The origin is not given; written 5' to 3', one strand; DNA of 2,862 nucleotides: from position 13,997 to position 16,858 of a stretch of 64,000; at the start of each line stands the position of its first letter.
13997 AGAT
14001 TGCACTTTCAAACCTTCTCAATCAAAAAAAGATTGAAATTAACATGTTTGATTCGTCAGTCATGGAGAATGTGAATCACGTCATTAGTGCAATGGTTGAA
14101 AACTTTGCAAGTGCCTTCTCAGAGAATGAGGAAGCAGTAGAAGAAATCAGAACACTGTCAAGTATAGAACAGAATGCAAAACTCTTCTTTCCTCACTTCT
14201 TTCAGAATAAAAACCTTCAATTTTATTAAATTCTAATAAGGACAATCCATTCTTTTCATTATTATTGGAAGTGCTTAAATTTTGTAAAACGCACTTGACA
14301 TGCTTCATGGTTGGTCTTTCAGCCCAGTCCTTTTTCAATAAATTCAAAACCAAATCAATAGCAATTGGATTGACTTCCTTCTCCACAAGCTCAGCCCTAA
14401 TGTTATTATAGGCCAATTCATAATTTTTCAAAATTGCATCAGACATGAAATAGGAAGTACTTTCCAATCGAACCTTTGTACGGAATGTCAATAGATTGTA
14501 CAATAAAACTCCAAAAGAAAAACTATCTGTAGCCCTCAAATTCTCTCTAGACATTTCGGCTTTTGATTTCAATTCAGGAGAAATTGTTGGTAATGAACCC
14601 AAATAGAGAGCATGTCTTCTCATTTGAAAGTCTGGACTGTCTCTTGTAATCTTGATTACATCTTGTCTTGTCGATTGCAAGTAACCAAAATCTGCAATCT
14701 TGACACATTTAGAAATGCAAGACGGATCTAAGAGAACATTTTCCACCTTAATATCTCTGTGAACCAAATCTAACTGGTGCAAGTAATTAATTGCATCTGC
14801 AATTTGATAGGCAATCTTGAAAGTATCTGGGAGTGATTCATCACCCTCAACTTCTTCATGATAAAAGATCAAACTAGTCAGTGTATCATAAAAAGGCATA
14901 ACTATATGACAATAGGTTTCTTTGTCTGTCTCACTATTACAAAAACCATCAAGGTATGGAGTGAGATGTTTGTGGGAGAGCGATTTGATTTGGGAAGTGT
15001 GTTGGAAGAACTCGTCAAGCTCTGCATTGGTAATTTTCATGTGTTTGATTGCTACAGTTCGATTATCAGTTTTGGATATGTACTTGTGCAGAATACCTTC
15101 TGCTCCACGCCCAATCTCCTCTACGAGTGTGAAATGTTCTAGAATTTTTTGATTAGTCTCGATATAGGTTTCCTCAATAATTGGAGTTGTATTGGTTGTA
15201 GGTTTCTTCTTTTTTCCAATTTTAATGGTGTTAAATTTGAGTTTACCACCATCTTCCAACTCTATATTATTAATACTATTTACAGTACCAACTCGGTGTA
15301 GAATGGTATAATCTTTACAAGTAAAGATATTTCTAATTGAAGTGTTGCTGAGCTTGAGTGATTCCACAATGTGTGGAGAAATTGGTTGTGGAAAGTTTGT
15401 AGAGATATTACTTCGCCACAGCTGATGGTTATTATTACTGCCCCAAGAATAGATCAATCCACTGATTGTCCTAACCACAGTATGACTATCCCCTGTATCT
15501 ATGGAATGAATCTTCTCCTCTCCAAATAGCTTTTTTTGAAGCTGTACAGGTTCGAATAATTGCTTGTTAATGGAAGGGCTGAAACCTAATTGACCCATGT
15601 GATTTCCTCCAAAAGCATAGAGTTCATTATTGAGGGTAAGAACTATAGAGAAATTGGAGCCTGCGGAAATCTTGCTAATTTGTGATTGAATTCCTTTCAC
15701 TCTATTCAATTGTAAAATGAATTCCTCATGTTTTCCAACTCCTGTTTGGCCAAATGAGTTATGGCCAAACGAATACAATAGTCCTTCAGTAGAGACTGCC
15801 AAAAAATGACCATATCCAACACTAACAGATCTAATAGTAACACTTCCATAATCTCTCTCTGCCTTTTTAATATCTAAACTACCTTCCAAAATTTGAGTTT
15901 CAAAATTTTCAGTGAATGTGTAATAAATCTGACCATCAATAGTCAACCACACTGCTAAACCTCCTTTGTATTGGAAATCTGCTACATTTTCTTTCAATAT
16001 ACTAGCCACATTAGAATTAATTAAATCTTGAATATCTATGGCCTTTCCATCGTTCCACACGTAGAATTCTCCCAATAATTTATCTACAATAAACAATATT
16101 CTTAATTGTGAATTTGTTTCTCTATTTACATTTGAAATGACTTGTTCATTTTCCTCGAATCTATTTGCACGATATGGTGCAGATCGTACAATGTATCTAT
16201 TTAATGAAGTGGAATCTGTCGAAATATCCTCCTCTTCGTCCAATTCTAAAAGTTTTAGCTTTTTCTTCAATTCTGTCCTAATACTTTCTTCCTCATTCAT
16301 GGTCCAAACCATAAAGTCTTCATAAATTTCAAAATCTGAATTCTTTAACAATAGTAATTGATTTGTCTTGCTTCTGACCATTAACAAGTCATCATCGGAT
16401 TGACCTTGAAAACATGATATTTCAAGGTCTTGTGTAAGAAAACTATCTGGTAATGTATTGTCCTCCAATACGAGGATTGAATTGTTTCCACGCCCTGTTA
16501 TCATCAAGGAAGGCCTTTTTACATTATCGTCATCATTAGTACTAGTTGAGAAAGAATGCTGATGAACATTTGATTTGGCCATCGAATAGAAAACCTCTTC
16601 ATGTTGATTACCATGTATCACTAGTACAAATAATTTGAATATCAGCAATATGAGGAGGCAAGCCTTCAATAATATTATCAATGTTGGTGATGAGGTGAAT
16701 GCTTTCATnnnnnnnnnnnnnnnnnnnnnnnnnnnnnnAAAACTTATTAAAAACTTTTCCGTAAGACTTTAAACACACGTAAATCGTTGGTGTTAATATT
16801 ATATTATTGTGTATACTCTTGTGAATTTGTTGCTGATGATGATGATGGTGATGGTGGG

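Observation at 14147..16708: RCC1 beta-propeller fused N-terminal to a protein kinase, with a signal-anchor; CDS 3' end overlaps the convergent SET gene by 83 nt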

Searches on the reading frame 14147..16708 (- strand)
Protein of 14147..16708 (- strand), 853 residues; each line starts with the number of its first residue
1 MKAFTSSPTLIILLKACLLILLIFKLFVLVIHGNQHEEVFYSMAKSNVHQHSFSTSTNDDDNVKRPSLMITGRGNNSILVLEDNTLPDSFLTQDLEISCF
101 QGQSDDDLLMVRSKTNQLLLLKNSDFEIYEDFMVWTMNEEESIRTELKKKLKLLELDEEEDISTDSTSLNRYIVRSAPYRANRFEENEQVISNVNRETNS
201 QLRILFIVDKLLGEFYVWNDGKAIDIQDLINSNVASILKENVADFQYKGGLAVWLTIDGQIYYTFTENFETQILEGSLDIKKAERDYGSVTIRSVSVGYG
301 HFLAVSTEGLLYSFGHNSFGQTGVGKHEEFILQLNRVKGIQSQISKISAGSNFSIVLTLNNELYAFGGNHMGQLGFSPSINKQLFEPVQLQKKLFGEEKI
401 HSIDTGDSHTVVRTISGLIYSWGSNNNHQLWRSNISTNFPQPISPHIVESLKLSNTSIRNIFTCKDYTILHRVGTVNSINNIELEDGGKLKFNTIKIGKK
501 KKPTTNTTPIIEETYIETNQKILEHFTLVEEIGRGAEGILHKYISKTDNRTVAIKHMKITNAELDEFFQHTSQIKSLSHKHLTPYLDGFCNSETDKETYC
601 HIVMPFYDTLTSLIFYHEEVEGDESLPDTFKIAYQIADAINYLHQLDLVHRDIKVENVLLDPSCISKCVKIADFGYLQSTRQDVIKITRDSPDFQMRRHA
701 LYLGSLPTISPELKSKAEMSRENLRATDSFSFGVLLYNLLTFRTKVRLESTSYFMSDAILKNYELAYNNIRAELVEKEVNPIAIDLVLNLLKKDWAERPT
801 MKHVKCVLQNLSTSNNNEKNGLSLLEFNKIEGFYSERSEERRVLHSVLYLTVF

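Call 3: search_protein_families(library=pfam, proteins=[window:14147-16708:-], max_evalue=0.01)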
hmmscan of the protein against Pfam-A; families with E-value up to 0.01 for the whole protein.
window:14147-16708:- (853 aa): 6 families
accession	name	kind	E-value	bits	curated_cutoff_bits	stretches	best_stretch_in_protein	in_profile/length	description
PF00069.31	Pkinase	-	2.6e-30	106.1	31.7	1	527-805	2-258/263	Protein kinase domain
PF25390.1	WD40_RLD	-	3e-29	102.9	150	1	288-444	140-346/363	RCC1-like domain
PF13540.12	RCC1_2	-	3.2e-26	90.9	22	3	344-373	1-30/30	Regulator of chromosome condensation (RCC1) repeat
PF07714.23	PK_Tyr_Ser-Thr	-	4.3e-25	88.9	23.1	1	527-805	2-255/258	Protein tyrosine and serine/threonine kinase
PF00415.24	RCC1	-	2e-16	60.7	21.7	2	362-412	3-49/50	Regulator of chromosome condensation (RCC1) repeat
PF25384.1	Alsin_RLD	-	4.5e-08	33.2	100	1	358-470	239-344/405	Alsin RCC1-like domain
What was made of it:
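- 14294..15130 (-): Eukaryotic protein kinase domain (aa 527-805). Pfam Pkinase E 2.6e-30 (call 3).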

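Call 5: find_homologous_proteins(query=window:14147-16708:-)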
Query window:14147-16708:- (853 aa): 78 proteins with E <= 0.001 among 8000 candidates.
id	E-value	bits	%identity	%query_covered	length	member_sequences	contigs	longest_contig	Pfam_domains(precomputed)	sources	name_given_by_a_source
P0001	0.0e+0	1818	100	95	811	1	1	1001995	PF07714.24,PF00069.32,PF00415.25,PF13540.13,PF25384.2,PF25390.2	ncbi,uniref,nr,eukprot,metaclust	ncbi:wall associated kinase [Naegleria gruberi]|uniref:Wall associated kinase n=1 Tax=Naegleria grub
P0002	5.0e-49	186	33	18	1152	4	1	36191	PF00415.25,PF18962.8,PF13540.13,PF25384.2,PF25390.2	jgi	jgi:alpha-tubulin suppressor-like RCC1 family protein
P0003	5.1e-49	186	31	16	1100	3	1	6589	PF00415.25,PF13540.13,PF25384.2,PF25390.2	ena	-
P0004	8.8e-48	181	30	22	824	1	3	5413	PF00415.25,PF13540.13,PF25384.2,PF25390.2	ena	-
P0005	4.5e-43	166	30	17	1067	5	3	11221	PF00415.25,PF13540.13,PF07699.20,PF25384.2,PF25390.2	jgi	jgi:alpha-tubulin suppressor-like RCC1 family protein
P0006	8.5e-39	152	30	18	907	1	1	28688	PF00415.25,PF13540.13,PF25384.2,PF25390.2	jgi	jgi:alpha-tubulin suppressor-like RCC1 family protein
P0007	1.3e-37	148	25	18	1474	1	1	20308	PF00415.25,PF13540.13,PF25384.2,PF25390.2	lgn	-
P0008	2.6e-35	140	30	19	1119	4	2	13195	PF00415.25,PF13540.13,PF25384.2,PF25390.2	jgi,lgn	-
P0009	5.0e-32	129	25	26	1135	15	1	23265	PF00415.25,PF13540.13,PF25384.2,PF25390.2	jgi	jgi:alpha-tubulin suppressor-like RCC1 family protein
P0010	4.6e-30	123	29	18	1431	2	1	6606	PF00415.25,PF18962.8,PF13540.13,PF25778.2,PF25384.2,PF06739.18,PF25390.2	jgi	jgi:alpha-tubulin suppressor-like RCC1 family protein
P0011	7.7e-30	122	25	22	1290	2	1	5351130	PF00415.25,PF13287.13,PF13290.14,PF13540.13,PF25384.2,PF03174.20,PF25390.2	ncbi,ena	-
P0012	8.5e-30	122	36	16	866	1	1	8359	PF00415.25,PF13540.13,PF25384.2,PF25390.2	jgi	jgi:alpha-tubulin suppressor-like RCC1 family protein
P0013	1.3e-29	121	30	18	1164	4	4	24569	PF00415.25,PF18998.7,PF13540.13,PF25384.2,PF25390.2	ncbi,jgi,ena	jgi:alpha-tubulin suppressor-like RCC1 family protein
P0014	2.8e-28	117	29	21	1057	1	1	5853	PF00415.25,PF23197.2,PF13540.13,PF25384.2,PF25390.2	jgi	-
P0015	8.7e-27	112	32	17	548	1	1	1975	PF00415.25,PF13540.13,PF25384.2,PF25390.2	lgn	-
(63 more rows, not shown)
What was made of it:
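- The database name is 'wall associated kinase' (call 5).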

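Call 6: find_encoding_contigs(protein=window:14147-16708:-, flank=5000, max_places=4)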
Protein window:14147-16708:- (853 aa): no gene with exactly this product is on record in the collection.

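Call 8: find_encoding_contigs(protein=P0001, flank=6000, max_places=3)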
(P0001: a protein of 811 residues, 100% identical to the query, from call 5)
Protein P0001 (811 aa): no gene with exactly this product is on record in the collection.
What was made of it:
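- Tried and rejected: The exact-sequence look-up of the 853-aa ORF and of P0001 for contigs found nothing (calls 6, 8).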

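Call 24: search_protein_representatives(protein=window:14147-16708:-)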
Query: 853 residues. Proteins with E-value up to 0.001 (for the whole library): 162174; up to 1e-10: 36243; up to 1e-30: 2849. The best 150 are listed.
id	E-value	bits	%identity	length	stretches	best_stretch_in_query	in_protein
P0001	0.0e+00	1817.5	100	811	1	43-853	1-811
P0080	7.4e-215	732.3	30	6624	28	288-448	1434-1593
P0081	1.9e-203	694.6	32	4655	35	285-444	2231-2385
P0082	3.5e-169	581.3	29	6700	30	293-433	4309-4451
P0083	1.6e-167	575.8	31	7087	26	255-437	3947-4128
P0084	2.6e-165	568.5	29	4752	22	291-443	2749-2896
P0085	1.9e-161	555.7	31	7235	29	291-443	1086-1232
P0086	5.6e-149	514.4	27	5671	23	290-445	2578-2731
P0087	1.4e-148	513.1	31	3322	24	292-441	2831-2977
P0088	5.2e-146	504.6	42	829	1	127-812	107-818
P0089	1.9e-145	502.8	30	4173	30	287-446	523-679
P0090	3.6e-144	498.6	32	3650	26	242-432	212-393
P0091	1.5e-143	496.5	29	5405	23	290-444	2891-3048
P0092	3.4e-133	462.3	29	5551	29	292-452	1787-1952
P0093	2.9e-128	446.0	29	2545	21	289-443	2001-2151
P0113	3.4e-104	366.3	44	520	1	339-809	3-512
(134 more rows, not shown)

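Call 26: list_cluster_members(proteins=[P0088, P0113, P0001])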
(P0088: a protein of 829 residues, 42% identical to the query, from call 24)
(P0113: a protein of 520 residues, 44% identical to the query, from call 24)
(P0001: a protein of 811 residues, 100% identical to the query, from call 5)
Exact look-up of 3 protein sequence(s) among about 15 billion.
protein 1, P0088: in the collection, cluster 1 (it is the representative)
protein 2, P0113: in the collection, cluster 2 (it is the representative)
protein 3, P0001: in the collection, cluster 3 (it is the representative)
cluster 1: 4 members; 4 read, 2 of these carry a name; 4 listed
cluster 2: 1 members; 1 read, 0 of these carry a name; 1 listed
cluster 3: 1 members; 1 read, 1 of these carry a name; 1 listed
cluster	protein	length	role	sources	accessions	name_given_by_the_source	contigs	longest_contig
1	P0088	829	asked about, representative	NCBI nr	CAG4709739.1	unnamed protein product [Naegleria fowleri]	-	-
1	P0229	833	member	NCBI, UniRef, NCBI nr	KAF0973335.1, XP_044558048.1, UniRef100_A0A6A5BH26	hypothetical protein FDP41_008542 [Naegleria fowleri] | Protein kinase domain-containing protein n=1 Tax=Naegleria fowleri TaxID=5763 ... | uncharacterized protein FDP41_008542 [Naegleria fowleri]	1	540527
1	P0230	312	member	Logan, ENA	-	-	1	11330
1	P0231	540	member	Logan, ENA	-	-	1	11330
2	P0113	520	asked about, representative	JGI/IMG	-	-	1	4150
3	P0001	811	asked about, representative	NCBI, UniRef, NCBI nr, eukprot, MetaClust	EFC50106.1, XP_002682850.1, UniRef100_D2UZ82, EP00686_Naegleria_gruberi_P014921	wall associated kinase [Naegleria gruberi] | Wall associated kinase n=1 Tax=Naegleria gruberi TaxID=5762 RepID=D2UZ82_NAEGR | XP_002682850.1 wall associated kinase [Naegleria gruberi strain NEG-M]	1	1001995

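Call 27: find_encoding_contigs(protein=P0229, flank=6000, max_places=3)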
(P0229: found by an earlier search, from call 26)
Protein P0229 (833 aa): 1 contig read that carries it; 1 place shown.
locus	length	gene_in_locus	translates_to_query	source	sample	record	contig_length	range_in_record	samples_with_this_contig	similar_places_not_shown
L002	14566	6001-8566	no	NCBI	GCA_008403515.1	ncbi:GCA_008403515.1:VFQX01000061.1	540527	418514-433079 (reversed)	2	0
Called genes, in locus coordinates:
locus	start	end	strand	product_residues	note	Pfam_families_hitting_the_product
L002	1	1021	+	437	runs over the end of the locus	PF00168:C2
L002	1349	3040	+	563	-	PF03547:Mem_trans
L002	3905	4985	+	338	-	-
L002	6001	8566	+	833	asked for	PF25390:WD40_RLD, PF13540:RCC1_2 (weak), PF00415:RCC1 (weak), PF13540:RCC1_2 (weak), PF00069:Pkinase, PF07714:PK_Tyr_Ser-Thr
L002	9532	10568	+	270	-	PF25390:WD40_RLD, PF13540:RCC1_2 (faint)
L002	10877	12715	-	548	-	PF12697:Abhydrolase_6, PF00561:Abhydrolase_1, PF00975:Thioesterase (weak), PF12146:Hydrolase_4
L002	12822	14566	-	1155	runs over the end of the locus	-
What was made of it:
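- The gene pair is not syntenic in N. fowleri (call 27).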

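Call 34: find_homologous_proteins(query=A2, max_evalue=1e-20)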
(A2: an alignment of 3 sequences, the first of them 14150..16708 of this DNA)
Query A2 (3 sequences) (853 aa, profile of the alignment): 41 proteins with E <= 1e-20 among 8000 candidates.
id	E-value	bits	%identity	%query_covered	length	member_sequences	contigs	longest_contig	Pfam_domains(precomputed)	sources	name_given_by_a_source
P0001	0.0e+0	1394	100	95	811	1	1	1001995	PF07714.24,PF00069.32,PF00415.25,PF13540.13,PF25384.2,PF25390.2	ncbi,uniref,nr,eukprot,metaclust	ncbi:wall associated kinase [Naegleria gruberi]|uniref:Wall associated kinase n=1 Tax=Naegleria grub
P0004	1.6e-83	300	30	22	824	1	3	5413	PF00415.25,PF13540.13,PF25384.2,PF25390.2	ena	-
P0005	4.7e-61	225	30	17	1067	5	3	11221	PF00415.25,PF13540.13,PF07699.20,PF25384.2,PF25390.2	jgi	jgi:alpha-tubulin suppressor-like RCC1 family protein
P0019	2.3e-59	220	32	21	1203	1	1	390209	PF00632.31,PF00415.25,PF13540.13,PF25384.2,PF25390.2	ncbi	ncbi:unnamed protein product [Ixodes hexagonus]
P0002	2.9e-56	209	33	18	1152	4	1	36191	PF00415.25,PF18962.8,PF13540.13,PF25384.2,PF25390.2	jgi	jgi:alpha-tubulin suppressor-like RCC1 family protein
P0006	2.7e-48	183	30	18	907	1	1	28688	PF00415.25,PF13540.13,PF25384.2,PF25390.2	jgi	jgi:alpha-tubulin suppressor-like RCC1 family protein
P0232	1.6e-47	180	32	21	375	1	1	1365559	PF00415.25,PF13540.13,PF25384.2,PF25390.2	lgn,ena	-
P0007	2.1e-47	180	25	18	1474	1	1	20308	PF00415.25,PF13540.13,PF25384.2,PF25390.2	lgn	-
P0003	4.7e-43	166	31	16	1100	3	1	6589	PF00415.25,PF13540.13,PF25384.2,PF25390.2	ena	-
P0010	6.9e-43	165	29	18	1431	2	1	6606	PF00415.25,PF18962.8,PF13540.13,PF25778.2,PF25384.2,PF06739.18,PF25390.2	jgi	jgi:alpha-tubulin suppressor-like RCC1 family protein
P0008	2.2e-41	160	30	19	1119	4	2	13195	PF00415.25,PF13540.13,PF25384.2,PF25390.2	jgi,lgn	-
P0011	2.4e-40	157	25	22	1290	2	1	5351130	PF00415.25,PF13287.13,PF13290.14,PF13540.13,PF25384.2,PF03174.20,PF25390.2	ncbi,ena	-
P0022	2.8e-40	157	30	17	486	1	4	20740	PF00415.25,PF13540.13,PF25384.2,PF25390.2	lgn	-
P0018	1.0e-39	155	34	17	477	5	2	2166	PF00415.25,PF13540.13,PF25384.2,PF25390.2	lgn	-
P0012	2.4e-36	143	36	16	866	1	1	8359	PF00415.25,PF13540.13,PF25384.2,PF25390.2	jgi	jgi:alpha-tubulin suppressor-like RCC1 family protein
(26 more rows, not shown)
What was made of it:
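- Tried and rejected: Repeating it with a three-orthologue alignment gave nothing new (call 34).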

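Call 45: predict_structure(alignment_id=A3)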
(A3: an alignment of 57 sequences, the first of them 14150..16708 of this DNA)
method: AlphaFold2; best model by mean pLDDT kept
length: 853 residues; sequences in the alignment: 57
mean_pLDDT: 60.6   pTM: 0.50
mean pLDDT of the five models: 60.6, 59.8, 59.0, 58.9, 57.8
residues with pLDDT >= 90: 162; 70-90: 171; 50-70: 180; < 50: 340
segments of 3 or more residues with pLDDT < 50: 32-133, 156-202, 207-213, 475-500, 502-513, 618-627, 639-641, 643-719, 721-726, 814-853
pLDDT, mean of each block of 10 residues (from residue 1): 66 89 83 40 30 29 28 25 26 24 28 29 34 55 67 51 35 39 33 34 48 55 67 76 89 93 77 63 83 96 97 96 92 95 98 98 97 89 94 94 97 95 94 84 89 79 89 51 25 41 47 59 81 63 83 73 65 59 54 56 67 52 47 51 47 42 29 25 27 28 27 39 49 55 73 80 83 79 68 59 52 46 35 33 37 33
secondary structure, 60 per line:
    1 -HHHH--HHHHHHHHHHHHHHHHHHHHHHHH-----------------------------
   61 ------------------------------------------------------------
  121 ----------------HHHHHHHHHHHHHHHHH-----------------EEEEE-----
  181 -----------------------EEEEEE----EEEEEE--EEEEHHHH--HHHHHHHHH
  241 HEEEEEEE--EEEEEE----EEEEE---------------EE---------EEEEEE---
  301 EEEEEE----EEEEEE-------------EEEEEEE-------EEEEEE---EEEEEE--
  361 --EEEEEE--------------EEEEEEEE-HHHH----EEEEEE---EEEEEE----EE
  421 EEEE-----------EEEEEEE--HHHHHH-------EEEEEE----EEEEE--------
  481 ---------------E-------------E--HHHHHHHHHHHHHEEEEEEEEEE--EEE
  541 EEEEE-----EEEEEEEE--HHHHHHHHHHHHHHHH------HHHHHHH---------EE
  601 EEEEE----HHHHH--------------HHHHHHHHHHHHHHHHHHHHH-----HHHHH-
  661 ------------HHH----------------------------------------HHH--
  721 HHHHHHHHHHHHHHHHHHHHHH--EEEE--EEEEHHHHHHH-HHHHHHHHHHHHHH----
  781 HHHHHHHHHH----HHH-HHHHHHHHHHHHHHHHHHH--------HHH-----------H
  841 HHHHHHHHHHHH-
elements in order (helices of 4 or more, strands of 3 or more residues): H2-5 H8-31 H137-153 E171-175 E204-209 E214-219 E222-225 H226-229 H232-241 E242-248 E251-256 E261-265 E292-297 E301-306 E311-316 E330-336 E344-349 E353-358 E363-368 E383-390 H392-395 E400-405 E409-414 E419-424 E436-442 H445-450 E458-463 E468-472 H513-525 E526-535 E538-545 E551-558 H561-576 H583-589 E599-605 H610-614 H629-649 H655-659 H721-742 E745-748 E751-754 H755-761 H763-776 H781-790 H799-817 H840-852
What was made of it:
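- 16610..16708 (-): N-terminal signal/anchor segment (aa 1-33; hydrophobic core aa 9-32 = 16613-16684), starting at the first ATG of the ORF. It is absent from the reference protein model. AlphaFold places a helix at aa 8-31 with pLDDT 83-89 (call 45).
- Structure and hydropathy: AlphaFold helix at aa 8-31, pLDDT 83-89 (call 45).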

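Call 48: fold_search(model_id=the predicted structure, library=pdb)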
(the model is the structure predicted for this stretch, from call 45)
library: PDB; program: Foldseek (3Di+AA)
matches with E <= 10: 2000; with E <= 0.001: 80
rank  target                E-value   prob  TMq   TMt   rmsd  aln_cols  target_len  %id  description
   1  8gqe_B                9.4e-18  1.00  0.26  0.54   3.9       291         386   20  Crystal structure of the W285A mutant of UVR8 in complex with RUP2 (released 2022-09-14)
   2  6xzn_A                9.9e-18  1.00  0.26  0.56   4.0       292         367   20  Arabidopsis UV-B photoreceptor UVR8 mutant G101S W285A (released 2021-01-13)
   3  4dnv_B                1.2e-17  1.00  0.26  0.56   4.2       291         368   20  Crystal structure of the W285F mutant of UVB-resistance protein UVR8 (released 2012-03-07)
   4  6xzm_A                1.7e-17  1.00  0.26  0.57   4.2       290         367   19  Arabidopsis UV-B photoreceptor UVR8 mutant D96N D107N W285A (released 2021-01-13)
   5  4dnu                  2.1e-17  1.00  0.26  0.56   4.1       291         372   20  Crystal structure of the W285A mutant of UVB-resistance protein UVR8 (released 2012-03-07)
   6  4dnw_B                2.6e-17  1.00  0.26  0.55   4.1       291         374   20  Crystal structure of UVB-resistance protein UVR8 (released 2012-03-07)
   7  6xzn_B                3.7e-17  1.00  0.26  0.58   4.0       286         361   20  Arabidopsis UV-B photoreceptor UVR8 mutant G101S W285A (released 2021-01-13)
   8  6xzl                  4.9e-17  1.00  0.26  0.56   4.0       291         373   20  Arabidopsis UV-B photoreceptor UVR8 mutant D96N D107N (released 2021-01-13)
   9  4nc4_A                6.0e-17  1.00  0.26  0.55   4.1       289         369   20  Crystal structure of photoreceptor AtUVR8 mutant W285F and light-induced structural changes at 120K (released 2016-10-26)
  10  4dnv_A                7.5e-17  1.00  0.26  0.56   4.0       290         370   20  Crystal structure of the W285F mutant of UVB-resistance protein UVR8 (released 2012-03-07)
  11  4dnw_A                7.5e-17  1.00  0.26  0.56   4.2       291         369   20  Crystal structure of UVB-resistance protein UVR8 (released 2012-03-07)
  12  4d9s_A                1.1e-16  1.00  0.26  0.54   4.2       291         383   20  Crystal structure of Arabidopsis thaliana UVR8 (UV Resistance locus 8) (released 2012-04-04)
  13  4d9s_B                1.8e-16  1.00  0.26  0.54   4.2       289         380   20  Crystal structure of Arabidopsis thaliana UVR8 (UV Resistance locus 8) (released 2012-04-04)
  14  8ux1_L                3.0e-16  1.00  0.25  0.51   4.4       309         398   16  Cryo-EM structure of Ran bound to RCC1 and the nucleosome core particle (released 2023-11-22)
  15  1a12_A                4.6e-16  1.00  0.26  0.52   4.5       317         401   16  REGULATOR OF CHROMOSOME CONDENSATION (RCC1) OF HUMAN (released 1999-01-13)
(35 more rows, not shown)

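Call 49: find_encoding_contigs(protein=P0113, flank=5000, max_places=3)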
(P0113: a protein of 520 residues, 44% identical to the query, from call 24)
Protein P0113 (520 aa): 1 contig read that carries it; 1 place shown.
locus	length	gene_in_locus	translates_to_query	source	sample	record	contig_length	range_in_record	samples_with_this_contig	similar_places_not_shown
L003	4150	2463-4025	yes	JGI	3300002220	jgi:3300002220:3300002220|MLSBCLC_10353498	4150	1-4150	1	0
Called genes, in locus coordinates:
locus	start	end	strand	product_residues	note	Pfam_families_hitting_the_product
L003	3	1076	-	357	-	PF00503:G-alpha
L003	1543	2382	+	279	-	-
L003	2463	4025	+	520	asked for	PF13540:RCC1_2 (weak), PF25390:WD40_RLD, PF00415:RCC1 (weak), PF13540:RCC1_2, PF00069:Pkinase, PF07714:PK_Tyr_Ser-Thr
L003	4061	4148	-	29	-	?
